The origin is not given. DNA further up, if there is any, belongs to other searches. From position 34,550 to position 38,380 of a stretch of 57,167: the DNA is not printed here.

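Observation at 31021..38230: Tightly coupled PLD-SNF2 helicase / nuclease-less type IIG-like m6A methyltransferase / HEPN-like operon: a non-canonical restriction-plus-failsafe candidate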

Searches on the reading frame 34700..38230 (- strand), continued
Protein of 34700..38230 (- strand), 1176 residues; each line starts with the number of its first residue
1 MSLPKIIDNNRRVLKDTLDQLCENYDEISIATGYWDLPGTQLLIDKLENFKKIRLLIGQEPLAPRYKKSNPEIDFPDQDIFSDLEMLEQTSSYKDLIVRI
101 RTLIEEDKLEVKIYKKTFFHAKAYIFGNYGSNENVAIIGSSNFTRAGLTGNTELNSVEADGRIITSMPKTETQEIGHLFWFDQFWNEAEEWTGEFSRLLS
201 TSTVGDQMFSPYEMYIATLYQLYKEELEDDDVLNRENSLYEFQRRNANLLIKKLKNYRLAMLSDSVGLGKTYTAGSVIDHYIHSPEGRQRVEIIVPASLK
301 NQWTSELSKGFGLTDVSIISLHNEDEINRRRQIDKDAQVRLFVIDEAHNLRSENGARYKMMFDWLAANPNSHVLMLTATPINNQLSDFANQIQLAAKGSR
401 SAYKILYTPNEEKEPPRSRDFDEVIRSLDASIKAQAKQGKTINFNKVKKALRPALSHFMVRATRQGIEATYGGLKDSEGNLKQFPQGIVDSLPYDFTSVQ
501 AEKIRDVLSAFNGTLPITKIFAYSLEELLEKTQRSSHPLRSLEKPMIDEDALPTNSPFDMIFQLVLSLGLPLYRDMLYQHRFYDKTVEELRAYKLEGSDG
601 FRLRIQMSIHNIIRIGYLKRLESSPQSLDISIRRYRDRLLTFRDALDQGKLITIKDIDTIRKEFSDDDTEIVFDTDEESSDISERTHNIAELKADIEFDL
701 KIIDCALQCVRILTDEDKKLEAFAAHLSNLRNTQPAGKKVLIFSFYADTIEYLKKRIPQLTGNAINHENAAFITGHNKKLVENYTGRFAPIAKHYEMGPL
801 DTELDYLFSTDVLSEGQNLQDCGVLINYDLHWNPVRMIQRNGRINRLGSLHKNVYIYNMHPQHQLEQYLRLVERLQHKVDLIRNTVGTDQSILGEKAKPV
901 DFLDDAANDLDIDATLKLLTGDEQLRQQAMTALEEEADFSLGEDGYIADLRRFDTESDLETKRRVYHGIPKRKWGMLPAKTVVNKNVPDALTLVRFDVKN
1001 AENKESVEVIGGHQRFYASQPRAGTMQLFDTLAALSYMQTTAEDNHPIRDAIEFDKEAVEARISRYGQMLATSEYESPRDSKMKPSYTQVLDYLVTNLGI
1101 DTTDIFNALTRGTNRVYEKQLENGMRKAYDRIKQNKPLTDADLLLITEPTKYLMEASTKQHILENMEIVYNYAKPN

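Call 30: search_protein_families(library=pfam, proteins=[L010:16495-17547:+, L013:7744-8601:+, L014:6604-8256:+, L015:17033-18742:+, L028:16229-17311:+, L012:10446-12668:+, L013:536-826:+, L015:9702-9989:+, L010:8518-9447:+, L016:3797-4165:+], max_evalue=0.001)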
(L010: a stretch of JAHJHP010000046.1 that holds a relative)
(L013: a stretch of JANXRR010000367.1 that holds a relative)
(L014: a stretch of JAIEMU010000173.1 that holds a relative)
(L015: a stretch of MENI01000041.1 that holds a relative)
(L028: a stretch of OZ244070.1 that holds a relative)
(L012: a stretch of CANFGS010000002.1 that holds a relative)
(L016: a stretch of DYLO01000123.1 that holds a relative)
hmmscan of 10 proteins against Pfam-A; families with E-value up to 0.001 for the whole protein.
L010:16495-17547:+ (351 aa): 2 families
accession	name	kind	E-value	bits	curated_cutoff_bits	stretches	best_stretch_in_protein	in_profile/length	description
PF09565.16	RE_NgoFVII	-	1e-07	31.8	23.8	1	37-149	25-146/162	NgoFVII restriction endonuclease N-terminal PLD domain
PF13091.12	PLDc_2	-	4.9e-06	26.9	27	1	48-155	27-132/132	PLD-like domain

L013:7744-8601:+ (285 aa): 0 families

L014:6604-8256:+ (550 aa): 0 families

L015:17033-18742:+ (569 aa): 1 family
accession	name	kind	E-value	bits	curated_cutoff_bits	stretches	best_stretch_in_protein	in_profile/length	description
PF04434.22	SWIM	-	1.8e-05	24.6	19.6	1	50-86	1-37/38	SWIM zinc finger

L028:16229-17311:+ (360 aa): 5 families
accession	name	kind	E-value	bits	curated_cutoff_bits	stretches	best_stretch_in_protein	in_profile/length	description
PF13358.12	DDE_3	-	1.2e-20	74.3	28.6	1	172-314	2-142/146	DDE superfamily endonuclease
PF13384.12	HTH_23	-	1.7e-10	40.8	24.6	1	33-76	6-49/50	Homeodomain-like domain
PF13565.12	HTH_32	-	5.9e-10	40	33.7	1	60-131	1-73/73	Homeodomain-like domain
PF13518.12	HTH_28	-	1.2e-08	35.3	25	1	34-86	2-52/52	Helix-turn-helix domain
PF13551.12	HTH_29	-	3.6e-08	33.8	28.1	1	34-87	1-55/64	Winged helix-turn helix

L012:10446-12668:+ (740 aa): 4 families
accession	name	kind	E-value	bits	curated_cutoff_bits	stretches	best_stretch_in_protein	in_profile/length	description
PF02463.25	SMC_N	-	2.4e-10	40.7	40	1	3-353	2-209/220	RecF/RecN/SMC N terminal domain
PF13476.12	AAA_23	-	3.4e-08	34.8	27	1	5-233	1-177/201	AAA domain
PF13175.12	AAA_15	-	3.5e-07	30.6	32.1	1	1-217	1-233/374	AAA ATPase domain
PF13555.12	AAA_29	-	0.00014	21.9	27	1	4-49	2-48/61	P-loop containing region of AAA domain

L013:536-826:+ (96 aa): 3 families
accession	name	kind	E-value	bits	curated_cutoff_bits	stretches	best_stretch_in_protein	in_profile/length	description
PF13560.12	HTH_31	-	2.4e-11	44.2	27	1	4-64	1-62/64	Helix-turn-helix domain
PF12844.13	HTH_19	-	2.6e-07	30.9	30.2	1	6-66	1-61/64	Helix-turn-helix domain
PF01381.28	HTH_3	-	6.6e-07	29.7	23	1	9-63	1-55/55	Helix-turn-helix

L015:9702-9989:+ (95 aa): 3 families
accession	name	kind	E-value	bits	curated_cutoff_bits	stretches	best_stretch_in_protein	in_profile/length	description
PF13560.12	HTH_31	-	1.5e-12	48.1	27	1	3-62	1-61/64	Helix-turn-helix domain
PF12844.13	HTH_19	-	2.6e-09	37.3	30.2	1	5-65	1-61/64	Helix-turn-helix domain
PF01381.28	HTH_3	-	1.1e-08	35.4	23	1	8-62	1-55/55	Helix-turn-helix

L010:8518-9447:+ (309 aa): 0 families

L016:3797-4165:+ (122 aa): 1 family
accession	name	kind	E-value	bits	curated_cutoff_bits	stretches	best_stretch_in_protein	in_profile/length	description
PF05635.17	23S_rRNA_IVP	-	7.6e-29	100.5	33.8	1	3-106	3-105/106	23S rRNA-intervening sequence protein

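Call 34: search_solved_structures(query=A2, max_evalue=0.001)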
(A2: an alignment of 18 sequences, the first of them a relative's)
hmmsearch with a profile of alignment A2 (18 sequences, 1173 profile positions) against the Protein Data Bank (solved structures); distinct sequences matched with E-value up to 0.001: 80 (the best 60 are shown).
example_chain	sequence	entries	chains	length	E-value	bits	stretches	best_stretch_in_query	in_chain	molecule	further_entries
8so8_A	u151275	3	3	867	5.7e-20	73.8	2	265-384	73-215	RNA polymerase-associated protein RapA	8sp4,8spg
6bog_A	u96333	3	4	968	1e-19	72.9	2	265-384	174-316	RNA polymerase-associated protein RapA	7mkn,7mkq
7m8e_F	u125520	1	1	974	1e-19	72.9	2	265-384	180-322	RNA polymerase-associated protein RapA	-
4s20_K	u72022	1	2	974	1.3e-19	72.6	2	265-384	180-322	RNA polymerase-associated protein RapA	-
8t0l_F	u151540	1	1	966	1.1e-18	69.5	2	265-384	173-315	RNA polymerase-associated protein RapA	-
1z63_A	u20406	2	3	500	2.1e-13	52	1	245-394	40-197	Helicase of the snf2/rad54 family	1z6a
9ge5_G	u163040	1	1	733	2.7e-13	51.7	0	246-313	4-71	Chromatin-remodeling ATPase INO80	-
6ne3_W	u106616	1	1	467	3.1e-13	51.5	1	242-392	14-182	SWI/SNF-related matrix-associated actin-dependent regulator of chromatin subfamily A membe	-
6fhs_G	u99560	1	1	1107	3.3e-13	51.3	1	239-314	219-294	Ino80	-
8oo7_G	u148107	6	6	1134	3.4e-13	51.3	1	239-314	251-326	Chromatin-remodeling ATPase Ino80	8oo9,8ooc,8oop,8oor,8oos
8atf_G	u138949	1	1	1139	3.4e-13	51.3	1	239-314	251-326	Ino80 ATPase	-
5hzr_A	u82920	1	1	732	4.7e-13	50.8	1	226-392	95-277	SNF2-family ATP dependent chromatin remodeling factor like protein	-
9ear_W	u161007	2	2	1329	1.2e-12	49.5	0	348-392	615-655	Chromodomain-helicase-DNA-binding protein 1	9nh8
6igm_H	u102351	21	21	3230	1.5e-12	49.2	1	242-392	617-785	Helicase SRCAP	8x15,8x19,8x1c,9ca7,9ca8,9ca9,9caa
8v4y_W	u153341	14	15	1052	2.8e-12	48.3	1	242-392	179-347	SWI/SNF-related matrix-associated actin-dependent regulator of chromatin subfamily A membe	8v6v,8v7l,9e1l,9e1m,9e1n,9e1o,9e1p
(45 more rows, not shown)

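Call 65: search_protein_families(library=pfam, proteins=[L043:14005-16023:+, L043:16034-19090:+, L052:13779-15725:+, L052:15738-18782:+, L062:14046-15998:+, L062:16012-18954:+, L029:13850-15910:+, L029:16889-20128:+, L054:13469-15460:+, L054:15457-18537:+], max_evalue=0.00001)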
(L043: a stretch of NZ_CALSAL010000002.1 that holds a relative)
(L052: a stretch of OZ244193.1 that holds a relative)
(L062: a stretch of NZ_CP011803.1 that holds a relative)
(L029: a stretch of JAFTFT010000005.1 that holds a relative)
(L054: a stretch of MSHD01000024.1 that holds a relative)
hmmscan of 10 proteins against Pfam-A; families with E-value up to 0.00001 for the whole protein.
L043:14005-16023:+ (672 aa): 1 family
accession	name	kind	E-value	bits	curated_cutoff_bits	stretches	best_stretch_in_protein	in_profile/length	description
PF01555.25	N6_N4_Mtase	-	1e-29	104.6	26.7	1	121-461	1-204/221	DNA methylase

L043:16034-19090:+ (1018 aa): 3 families
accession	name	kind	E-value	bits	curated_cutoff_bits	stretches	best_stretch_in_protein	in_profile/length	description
PF19778.5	RE_endonuc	-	6.5e-34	116.4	23.4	1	899-1008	2-106/108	Endonuclease domain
PF04851.21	ResIII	-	2.1e-12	47.7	22.5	1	76-255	20-162/164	Type III restriction enzyme, res subunit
PF00270.35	DEAD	-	2.8e-06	27.6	26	1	96-258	17-163/167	DEAD/DEAH box helicase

L052:13779-15725:+ (648 aa): 1 family
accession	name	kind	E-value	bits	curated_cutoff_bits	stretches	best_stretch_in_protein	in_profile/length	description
PF01555.25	N6_N4_Mtase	-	1.1e-29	104.5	26.7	1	120-449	1-203/221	DNA methylase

L052:15738-18782:+ (1014 aa): 3 families
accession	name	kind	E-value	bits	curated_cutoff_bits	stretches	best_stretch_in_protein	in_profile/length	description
PF19778.5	RE_endonuc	-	1.5e-36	124.9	23.4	1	894-991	1-98/108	Endonuclease domain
PF04851.21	ResIII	-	8.1e-13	49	22.5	1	92-256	23-161/164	Type III restriction enzyme, res subunit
PF00270.35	DEAD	-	1e-07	32.3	26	1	93-256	15-159/167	DEAD/DEAH box helicase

L062:14046-15998:+ (650 aa): 1 family
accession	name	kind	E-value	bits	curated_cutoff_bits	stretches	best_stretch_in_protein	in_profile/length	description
PF01555.25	N6_N4_Mtase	-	1.3e-28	101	26.7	1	133-465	1-210/221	DNA methylase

L062:16012-18954:+ (980 aa): 3 families
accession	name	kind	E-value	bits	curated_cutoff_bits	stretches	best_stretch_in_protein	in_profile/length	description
PF19778.5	RE_endonuc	-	1.2e-37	128.4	23.4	1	866-972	1-107/108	Endonuclease domain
PF04851.21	ResIII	-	2.8e-16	60.3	22.5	1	79-252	20-163/164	Type III restriction enzyme, res subunit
PF00270.35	DEAD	-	2.8e-09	37.3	26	1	93-252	17-161/167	DEAD/DEAH box helicase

L029:13850-15910:+ (686 aa): 1 family
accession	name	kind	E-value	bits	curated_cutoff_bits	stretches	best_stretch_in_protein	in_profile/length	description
PF01555.25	N6_N4_Mtase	-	2e-31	110.1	26.7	1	132-499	1-203/221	DNA methylase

L029:16889-20128:+ (1079 aa): 2 families
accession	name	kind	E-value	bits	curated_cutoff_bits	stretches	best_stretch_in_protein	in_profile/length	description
PF19778.5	RE_endonuc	-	1.7e-25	89.4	23.4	1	966-1065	11-107/108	Endonuclease domain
PF04851.21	ResIII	-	4.2e-14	53.2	22.5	1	149-311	28-163/164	Type III restriction enzyme, res subunit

L054:13469-15460:+ (663 aa): 1 family
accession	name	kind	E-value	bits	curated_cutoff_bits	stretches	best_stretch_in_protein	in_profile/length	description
PF01555.25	N6_N4_Mtase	-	1.3e-27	97.6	26.7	1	127-479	1-206/221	DNA methylase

L054:15457-18537:+ (1026 aa): 3 families
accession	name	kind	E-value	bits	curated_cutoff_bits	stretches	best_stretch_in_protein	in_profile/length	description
PF19778.5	RE_endonuc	-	1.1e-28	99.7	23.4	1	917-1015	11-107/108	Endonuclease domain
PF04851.21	ResIII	-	1.8e-13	51.2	22.5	1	104-262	28-163/164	Type III restriction enzyme, res subunit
PF00270.35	DEAD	-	5.7e-06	26.6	26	0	104-261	19-160/167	DEAD/DEAH box helicase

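Call 78: search_protein_families(library=pfam, proteins=[L055:11503-13164:+, L068:16869-18413:+, L042:16338-17897:+, L032:16834-18927:+, L047:19361-20497:+, L051:17972-19057:+, L038:10673-13672:+, L030:18700-20868:+, L047:13427-14770:+, L015:18833-21313:+], max_evalue=0.001)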
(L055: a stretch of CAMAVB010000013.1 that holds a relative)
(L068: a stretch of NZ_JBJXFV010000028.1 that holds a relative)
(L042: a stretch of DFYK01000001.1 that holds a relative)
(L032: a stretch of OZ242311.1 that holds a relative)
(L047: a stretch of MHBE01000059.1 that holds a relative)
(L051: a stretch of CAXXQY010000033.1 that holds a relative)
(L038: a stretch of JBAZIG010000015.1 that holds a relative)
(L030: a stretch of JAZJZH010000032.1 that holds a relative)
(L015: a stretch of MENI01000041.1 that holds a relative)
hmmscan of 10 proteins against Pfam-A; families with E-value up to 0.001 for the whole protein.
L055:11503-13164:+ (553 aa): 7 families
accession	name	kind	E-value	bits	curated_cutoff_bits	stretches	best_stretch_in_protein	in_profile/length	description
PF02463.25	SMC_N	-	3.5e-14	53.2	40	1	5-355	2-210/220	RecF/RecN/SMC N terminal domain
PF13175.12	AAA_15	-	8.6e-11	42.5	32.1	1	5-60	3-55/374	AAA ATPase domain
PF13476.12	AAA_23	-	5.2e-10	40.7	27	1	7-51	1-45/201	AAA domain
PF13166.12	AAA_13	-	6.9e-08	32.1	36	0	301-389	522-614/713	AAA domain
PF13555.12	AAA_29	-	9.7e-07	28.9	27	1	5-54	1-51/61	P-loop containing region of AAA domain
PF13514.12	AAA_27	-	8.4e-05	22.7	22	1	4-56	2-57/206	AAA domain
PF13304.12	AAA_21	-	9.5e-05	23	27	0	30-57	4-26/304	AAA domain, putative AbiEii toxin, Type IV TA system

L068:16869-18413:+ (514 aa): 1 family
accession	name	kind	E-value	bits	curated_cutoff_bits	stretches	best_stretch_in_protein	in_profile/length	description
PF00078.32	RVT_1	-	4e-09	36.9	29.6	1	147-287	59-192/205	Reverse transcriptase (RNA-dependent DNA polymerase)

L042:16338-17897:+ (519 aa): 0 families

L032:16834-18927:+ (697 aa): 29 families (the best 25 are shown)
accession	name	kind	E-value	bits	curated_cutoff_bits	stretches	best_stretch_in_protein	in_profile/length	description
PF00515.34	TPR_1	-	8.3e-120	386.7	27.8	13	522-555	1-34/34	Tetratricopeptide repeat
PF13414.12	TPR_11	-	8e-108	352.4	26.8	13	529-568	1-40/42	TPR repeat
PF07719.23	TPR_2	-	6.9e-92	294.5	27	10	522-555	1-34/34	Tetratricopeptide repeat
PF13181.12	TPR_8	-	5.2e-83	266.7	25.7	10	524-555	3-34/34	Tetratricopeptide repeat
PF13431.12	TPR_17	-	2.1e-68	221.4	24.4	7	409-441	2-34/34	Tetratricopeptide repeat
PF13432.12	TPR_16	-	4.9e-58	193.5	32.7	9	356-419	1-64/65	Tetratricopeptide repeat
PF13371.12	TPR_9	-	9.4e-45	151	35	5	199-255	3-59/73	Tetratricopeptide repeat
PF13424.12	TPR_12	-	4.4e-44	149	30.1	7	191-254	3-74/77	Tetratricopeptide repeat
PF13428.12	TPR_14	-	1.3e-37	124.8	23.5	0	421-460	2-41/44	Tetratricopeptide repeat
PF14559.12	TPR_19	-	6.1e-28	97.4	25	2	397-456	2-61/68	Tetratricopeptide repeat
PF13174.12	TPR_6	-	1.1e-22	79.5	26.3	0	421-453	1-33/33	Tetratricopeptide repeat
PF25575.1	TPR_BSK1_C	-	1.3e-21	77.1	42.2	1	172-227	57-113/118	Serine/threonine-protein kinase BSK1-like, TPR repeats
PF13374.12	TPR_10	-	1.8e-19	69.5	27.5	0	224-254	1-31/42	Tetratricopeptide repeat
PF13676.11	TIR_2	-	3.4e-16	60.3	28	1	7-110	1-104/122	TIR domain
PF10516.15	SHNi-TPR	-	2.8e-15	56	21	0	470-484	17-31/38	SHNi-TPR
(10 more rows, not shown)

L047:19361-20497:+ (378 aa): 2 families
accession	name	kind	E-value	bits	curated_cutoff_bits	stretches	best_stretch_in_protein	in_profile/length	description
PF06250.17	YhcG_C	-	3.3e-54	183.4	32.5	1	208-361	2-156/157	YhcG PDDEXK nuclease domain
PF17761.7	DUF1016_N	-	5.7e-31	107.9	32.8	1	22-183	6-137/137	DUF1016 N-terminal domain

L051:17972-19057:+ (361 aa): 1 family
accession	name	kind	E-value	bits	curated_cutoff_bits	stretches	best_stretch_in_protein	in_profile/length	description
PF08843.17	AbiEii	-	1.1e-20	75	22.5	1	40-232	8-192/238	Nucleotidyl transferase AbiEii toxin, Type IV TA system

L038:10673-13672:+ (999 aa): 3 families
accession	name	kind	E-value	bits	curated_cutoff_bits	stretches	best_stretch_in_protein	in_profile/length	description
PF07669.17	Eco57I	-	1.2e-20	74.8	25.3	1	429-583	1-165/171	Eco57I restriction-modification methylase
PF02384.22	N6_Mtase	-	1.8e-11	44.4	20.4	1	352-562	21-194/311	N-6 DNA Methylase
PF20473.4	MmeI_Mtase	-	2.5e-09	37.1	27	1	373-514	8-157/259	MmeI, DNA-methyltransferase domain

L030:18700-20868:+ (722 aa): 3 families
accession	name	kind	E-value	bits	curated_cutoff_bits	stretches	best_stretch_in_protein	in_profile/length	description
PF03235.19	GmrSD_N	-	2.7e-35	122.8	33.2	1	35-245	5-198/199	GmrSD restriction endonuclease, N-terminal domain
PF07510.16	GmrSD_C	-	3.1e-26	92.4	23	1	437-571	1-136/138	GmrSD restriction endonucleases, C-terminal domain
PF18899.5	DUF5655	-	6.2e-12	46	24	1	613-712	11-106/109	Domain of unknown function (DUF5655)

L047:13427-14770:+ (447 aa): 3 families
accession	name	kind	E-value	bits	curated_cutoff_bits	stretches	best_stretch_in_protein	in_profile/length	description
PF13749.12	HATPase_c_4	-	2e-22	79.4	26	1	280-366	2-89/89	Putative ATP-dependent DNA helicase recG C-terminal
PF04326.19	SLFN_AlbA_2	-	4.6e-15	56.6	25.3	1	8-113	1-117/118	Schlafen, AlbA_2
PF08220.18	HTH_DeoR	-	0.00053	20.1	21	0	384-428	1-44/57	DeoR-like helix-turn-helix domain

L015:18833-21313:+ (826 aa): 3 families
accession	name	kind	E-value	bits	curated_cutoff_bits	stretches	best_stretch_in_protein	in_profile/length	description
PF00759.25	Glyco_hydro_9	-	7.1e-70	236.9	27.7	1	116-582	1-444/444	Glycosyl hydrolase family 9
PF01522.26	Polysacc_deac_1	-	1.2e-15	58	23.1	1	609-741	3-122/124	Polysaccharide deacetylase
PF02927.20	CelD_N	-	9.1e-15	55.6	24.6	1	22-104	2-84/86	Cellulase N-terminal ig-like domain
